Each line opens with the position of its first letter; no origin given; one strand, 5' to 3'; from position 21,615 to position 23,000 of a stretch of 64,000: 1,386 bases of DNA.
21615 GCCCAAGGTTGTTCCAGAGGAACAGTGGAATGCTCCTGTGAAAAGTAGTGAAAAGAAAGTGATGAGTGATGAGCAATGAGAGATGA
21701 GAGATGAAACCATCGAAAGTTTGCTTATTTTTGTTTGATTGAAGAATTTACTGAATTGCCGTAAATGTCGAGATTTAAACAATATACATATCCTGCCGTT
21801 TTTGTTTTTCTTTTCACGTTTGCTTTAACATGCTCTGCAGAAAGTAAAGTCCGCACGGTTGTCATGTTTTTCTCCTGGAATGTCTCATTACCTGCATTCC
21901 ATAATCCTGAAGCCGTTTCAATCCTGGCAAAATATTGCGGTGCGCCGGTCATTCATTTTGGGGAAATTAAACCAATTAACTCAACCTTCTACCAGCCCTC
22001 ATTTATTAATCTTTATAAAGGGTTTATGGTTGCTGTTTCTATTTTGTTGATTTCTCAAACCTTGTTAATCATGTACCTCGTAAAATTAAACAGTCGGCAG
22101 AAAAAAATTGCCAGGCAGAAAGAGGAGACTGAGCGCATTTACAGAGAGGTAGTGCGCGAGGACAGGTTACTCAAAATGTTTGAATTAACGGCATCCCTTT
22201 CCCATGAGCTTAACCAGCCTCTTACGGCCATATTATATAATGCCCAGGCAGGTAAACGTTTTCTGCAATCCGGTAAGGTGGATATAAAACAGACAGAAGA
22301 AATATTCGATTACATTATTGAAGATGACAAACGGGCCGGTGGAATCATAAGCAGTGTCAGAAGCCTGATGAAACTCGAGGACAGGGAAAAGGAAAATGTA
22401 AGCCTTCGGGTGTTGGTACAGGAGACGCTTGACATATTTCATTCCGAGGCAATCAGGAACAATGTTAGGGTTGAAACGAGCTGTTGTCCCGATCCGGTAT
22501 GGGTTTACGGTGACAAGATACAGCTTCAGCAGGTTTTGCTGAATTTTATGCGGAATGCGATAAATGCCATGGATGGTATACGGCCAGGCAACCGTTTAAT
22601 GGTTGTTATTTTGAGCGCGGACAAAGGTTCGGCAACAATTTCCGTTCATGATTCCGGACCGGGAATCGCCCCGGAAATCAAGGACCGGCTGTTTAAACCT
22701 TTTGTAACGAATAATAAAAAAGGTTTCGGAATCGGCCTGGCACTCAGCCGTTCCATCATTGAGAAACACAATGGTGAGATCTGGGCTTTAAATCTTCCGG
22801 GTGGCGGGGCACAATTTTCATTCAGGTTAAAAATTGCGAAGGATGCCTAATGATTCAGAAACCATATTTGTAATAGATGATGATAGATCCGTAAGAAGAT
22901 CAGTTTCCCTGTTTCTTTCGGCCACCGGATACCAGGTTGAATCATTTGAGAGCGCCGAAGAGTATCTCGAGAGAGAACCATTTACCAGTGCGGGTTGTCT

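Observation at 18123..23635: Three copies of a 16-bp 7-2-7 palindrome locked 23 nt upstream of a TAnnTTTG -7 box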

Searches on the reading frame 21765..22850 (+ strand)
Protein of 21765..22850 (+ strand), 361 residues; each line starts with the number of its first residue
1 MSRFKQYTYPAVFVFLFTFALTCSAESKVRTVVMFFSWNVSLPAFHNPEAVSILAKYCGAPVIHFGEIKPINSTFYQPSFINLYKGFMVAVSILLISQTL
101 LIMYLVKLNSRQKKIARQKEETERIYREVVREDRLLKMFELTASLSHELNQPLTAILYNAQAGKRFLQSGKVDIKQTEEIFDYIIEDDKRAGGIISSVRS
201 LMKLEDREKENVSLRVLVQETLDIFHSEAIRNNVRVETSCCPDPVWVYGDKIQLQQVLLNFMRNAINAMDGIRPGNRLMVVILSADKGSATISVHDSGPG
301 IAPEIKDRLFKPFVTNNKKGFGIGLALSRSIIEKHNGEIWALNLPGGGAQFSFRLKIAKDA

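Call 8: search_protein_families(library=pfam, proteins=[window:21765-22850:+], max_evalue=0.01)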
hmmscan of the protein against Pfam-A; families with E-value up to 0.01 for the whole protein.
window:21765-22850:+ (361 aa): 4 families
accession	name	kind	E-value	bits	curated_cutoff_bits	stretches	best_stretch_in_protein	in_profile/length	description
PF02518.31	HATPase_c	-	5.5e-24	85.2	26.4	1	249-357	1-109/111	Histidine kinase-, DNA gyrase B-, and HSP90-like ATPase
PF00512.31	HisKA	-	7.7e-10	39.1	26.9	1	140-206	4-65/66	His Kinase A (phospho-acceptor) domain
PF14501.12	HATPase_c_5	-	3.3e-05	24.2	22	1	252-339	4-86/102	GHKL domain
PF13581.12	HATPase_c_2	-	0.0017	18.8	27.4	1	262-334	40-111/127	Histidine kinase-like ATPase domain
